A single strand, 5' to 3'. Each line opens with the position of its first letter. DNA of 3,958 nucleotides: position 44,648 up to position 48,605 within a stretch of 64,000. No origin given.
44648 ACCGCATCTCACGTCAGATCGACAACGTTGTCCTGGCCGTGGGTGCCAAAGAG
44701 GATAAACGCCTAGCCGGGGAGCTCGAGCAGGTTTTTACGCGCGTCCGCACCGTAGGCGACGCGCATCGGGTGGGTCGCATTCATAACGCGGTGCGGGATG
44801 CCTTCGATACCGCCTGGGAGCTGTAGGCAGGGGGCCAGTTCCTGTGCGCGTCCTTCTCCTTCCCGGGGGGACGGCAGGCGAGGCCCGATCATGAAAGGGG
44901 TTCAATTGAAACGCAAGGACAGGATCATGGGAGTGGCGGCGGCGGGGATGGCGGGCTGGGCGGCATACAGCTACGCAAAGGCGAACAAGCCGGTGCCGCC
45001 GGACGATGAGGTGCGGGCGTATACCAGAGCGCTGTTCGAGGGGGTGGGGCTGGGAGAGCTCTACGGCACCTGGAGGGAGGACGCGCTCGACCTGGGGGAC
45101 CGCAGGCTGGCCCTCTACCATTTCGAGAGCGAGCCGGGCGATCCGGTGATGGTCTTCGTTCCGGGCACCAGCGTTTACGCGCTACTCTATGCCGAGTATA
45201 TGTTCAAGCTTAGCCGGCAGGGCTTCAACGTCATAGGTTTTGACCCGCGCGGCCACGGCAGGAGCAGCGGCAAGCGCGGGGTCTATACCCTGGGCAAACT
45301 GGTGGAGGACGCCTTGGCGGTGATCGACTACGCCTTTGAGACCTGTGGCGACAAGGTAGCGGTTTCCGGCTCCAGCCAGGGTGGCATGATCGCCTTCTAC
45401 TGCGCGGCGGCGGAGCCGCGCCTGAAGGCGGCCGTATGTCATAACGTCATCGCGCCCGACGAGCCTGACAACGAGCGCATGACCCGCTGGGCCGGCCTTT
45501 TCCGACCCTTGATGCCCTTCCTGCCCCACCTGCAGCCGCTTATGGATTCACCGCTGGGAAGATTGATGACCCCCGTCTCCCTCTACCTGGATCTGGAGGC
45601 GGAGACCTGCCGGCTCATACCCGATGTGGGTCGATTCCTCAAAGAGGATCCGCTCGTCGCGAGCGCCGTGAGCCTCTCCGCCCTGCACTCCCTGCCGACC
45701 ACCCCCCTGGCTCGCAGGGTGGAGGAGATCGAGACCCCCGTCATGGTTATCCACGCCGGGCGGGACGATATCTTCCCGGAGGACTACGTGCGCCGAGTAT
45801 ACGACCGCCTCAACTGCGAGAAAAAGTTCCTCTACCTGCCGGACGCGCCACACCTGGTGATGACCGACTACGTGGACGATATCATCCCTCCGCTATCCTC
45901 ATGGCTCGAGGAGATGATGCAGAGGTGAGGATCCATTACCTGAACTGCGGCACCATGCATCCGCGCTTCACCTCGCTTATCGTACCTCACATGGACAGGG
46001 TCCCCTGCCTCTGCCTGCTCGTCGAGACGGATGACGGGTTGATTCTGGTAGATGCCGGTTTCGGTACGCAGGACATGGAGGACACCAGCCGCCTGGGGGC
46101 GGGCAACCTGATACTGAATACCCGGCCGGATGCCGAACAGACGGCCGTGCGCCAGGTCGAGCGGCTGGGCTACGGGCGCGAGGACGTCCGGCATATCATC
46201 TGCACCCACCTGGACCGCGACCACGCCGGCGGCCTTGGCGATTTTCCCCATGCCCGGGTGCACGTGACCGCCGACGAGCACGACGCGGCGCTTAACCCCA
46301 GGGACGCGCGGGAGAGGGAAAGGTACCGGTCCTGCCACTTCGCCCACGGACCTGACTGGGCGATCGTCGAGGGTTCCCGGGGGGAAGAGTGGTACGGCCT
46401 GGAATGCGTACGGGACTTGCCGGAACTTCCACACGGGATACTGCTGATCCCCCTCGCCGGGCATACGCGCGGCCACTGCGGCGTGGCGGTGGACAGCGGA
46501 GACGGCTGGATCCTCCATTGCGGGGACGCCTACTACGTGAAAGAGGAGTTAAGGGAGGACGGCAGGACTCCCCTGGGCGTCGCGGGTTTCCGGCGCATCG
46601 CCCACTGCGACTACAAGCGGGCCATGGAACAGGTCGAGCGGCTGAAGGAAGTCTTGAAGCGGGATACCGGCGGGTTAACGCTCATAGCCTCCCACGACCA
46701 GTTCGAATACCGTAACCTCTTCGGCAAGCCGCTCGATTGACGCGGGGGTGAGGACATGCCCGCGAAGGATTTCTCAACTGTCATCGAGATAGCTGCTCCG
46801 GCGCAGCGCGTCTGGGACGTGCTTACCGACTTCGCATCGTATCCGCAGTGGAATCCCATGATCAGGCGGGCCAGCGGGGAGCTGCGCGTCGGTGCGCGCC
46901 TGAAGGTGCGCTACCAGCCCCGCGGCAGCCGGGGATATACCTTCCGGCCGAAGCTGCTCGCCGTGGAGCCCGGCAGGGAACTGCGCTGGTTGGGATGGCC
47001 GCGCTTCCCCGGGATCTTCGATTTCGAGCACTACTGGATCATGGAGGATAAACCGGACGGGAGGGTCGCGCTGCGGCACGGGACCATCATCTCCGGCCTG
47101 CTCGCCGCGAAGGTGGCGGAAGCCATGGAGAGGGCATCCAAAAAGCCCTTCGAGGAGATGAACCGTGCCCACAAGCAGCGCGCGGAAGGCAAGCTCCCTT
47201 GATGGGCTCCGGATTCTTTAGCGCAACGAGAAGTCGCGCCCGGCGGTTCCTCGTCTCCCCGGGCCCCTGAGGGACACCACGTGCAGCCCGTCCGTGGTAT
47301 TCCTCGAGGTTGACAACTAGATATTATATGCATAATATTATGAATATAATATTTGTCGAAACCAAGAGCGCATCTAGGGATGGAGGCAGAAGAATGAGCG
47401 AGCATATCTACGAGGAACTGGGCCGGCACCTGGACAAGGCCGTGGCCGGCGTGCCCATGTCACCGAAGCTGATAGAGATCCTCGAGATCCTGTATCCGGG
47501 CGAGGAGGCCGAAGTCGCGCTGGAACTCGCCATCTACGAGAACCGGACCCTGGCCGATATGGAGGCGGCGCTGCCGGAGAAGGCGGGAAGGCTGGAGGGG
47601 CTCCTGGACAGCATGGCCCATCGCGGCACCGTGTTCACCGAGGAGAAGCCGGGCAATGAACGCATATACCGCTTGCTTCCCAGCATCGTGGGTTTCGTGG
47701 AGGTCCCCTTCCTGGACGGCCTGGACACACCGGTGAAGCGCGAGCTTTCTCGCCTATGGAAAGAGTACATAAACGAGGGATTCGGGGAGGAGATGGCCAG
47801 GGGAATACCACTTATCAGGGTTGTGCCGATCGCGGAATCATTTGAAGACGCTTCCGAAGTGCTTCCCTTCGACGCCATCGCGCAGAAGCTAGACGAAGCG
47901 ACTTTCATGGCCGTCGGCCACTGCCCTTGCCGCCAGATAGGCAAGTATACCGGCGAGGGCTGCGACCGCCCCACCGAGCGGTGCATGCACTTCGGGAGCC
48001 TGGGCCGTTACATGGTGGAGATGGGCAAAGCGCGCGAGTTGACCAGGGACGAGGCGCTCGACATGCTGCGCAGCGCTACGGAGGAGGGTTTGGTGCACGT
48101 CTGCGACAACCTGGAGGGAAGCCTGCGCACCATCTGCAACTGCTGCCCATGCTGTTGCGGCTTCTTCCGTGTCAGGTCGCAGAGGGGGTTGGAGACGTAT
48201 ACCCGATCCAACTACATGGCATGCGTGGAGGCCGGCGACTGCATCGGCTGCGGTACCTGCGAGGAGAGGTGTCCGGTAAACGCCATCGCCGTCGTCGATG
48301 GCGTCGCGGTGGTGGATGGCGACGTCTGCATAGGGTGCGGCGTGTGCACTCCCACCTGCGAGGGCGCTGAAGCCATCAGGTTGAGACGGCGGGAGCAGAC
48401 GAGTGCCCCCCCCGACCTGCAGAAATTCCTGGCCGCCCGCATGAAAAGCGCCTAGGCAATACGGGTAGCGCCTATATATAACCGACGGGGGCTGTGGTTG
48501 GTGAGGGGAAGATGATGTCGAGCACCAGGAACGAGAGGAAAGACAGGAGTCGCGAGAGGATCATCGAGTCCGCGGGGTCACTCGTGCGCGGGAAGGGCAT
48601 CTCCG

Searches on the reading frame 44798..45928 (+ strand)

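Call 93: search_protein_families(library=pfam, proteins=[window:44798-45928:+], max_evalue=0.00001)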
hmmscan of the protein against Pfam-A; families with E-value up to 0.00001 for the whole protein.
window:44798-45928:+ (376 aa): 6 families
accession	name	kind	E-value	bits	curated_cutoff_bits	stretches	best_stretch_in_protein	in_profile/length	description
PF12146.15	Hydrolase_4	-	1.4e-27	97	27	1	116-357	5-237/239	Serine aminopeptidase, S33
PF00561.26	Abhydrolase_1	-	1.7e-16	61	25.8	1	116-354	1-240/245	alpha/beta hydrolase fold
PF12697.13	Abhydrolase_6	-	4.9e-15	57.2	26.3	1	118-357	1-210/217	Alpha/beta hydrolase family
PF02129.25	Peptidase_S15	-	1.7e-08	34.9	23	1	138-214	47-125/262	X-Pro dipeptidyl-peptidase (S15 family)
PF01738.24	DLH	-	6.4e-06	26.3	21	0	169-215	81-127/217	Dienelactone hydrolase family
PF05448.18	AXE1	-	7.8e-06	25.3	21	0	181-215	172-206/321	Acetyl xylan esterase (AXE1)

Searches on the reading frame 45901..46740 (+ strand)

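Call 93: search_protein_families(library=pfam, proteins=[window:45901-46740:+], max_evalue=0.00001)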
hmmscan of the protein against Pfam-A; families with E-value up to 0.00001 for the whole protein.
window:45901-46740:+ (279 aa): 1 family
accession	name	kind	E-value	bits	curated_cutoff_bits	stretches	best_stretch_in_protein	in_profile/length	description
PF00753.33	Lactamase_B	-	1.9e-19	70.9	22.7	1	32-249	2-185/196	Metallo-beta-lactamase superfamily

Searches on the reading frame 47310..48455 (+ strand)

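Call 93: search_protein_families(library=pfam, proteins=[window:47310-48455:+], max_evalue=0.00001)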
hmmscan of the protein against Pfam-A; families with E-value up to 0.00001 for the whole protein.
window:47310-48455:+ (381 aa): 1 family
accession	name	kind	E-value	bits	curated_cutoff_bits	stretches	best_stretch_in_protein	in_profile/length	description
PF00037.32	Fer4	-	1.6e-07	31.2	21.1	0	308-326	5-23/24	4Fe-4S binding domain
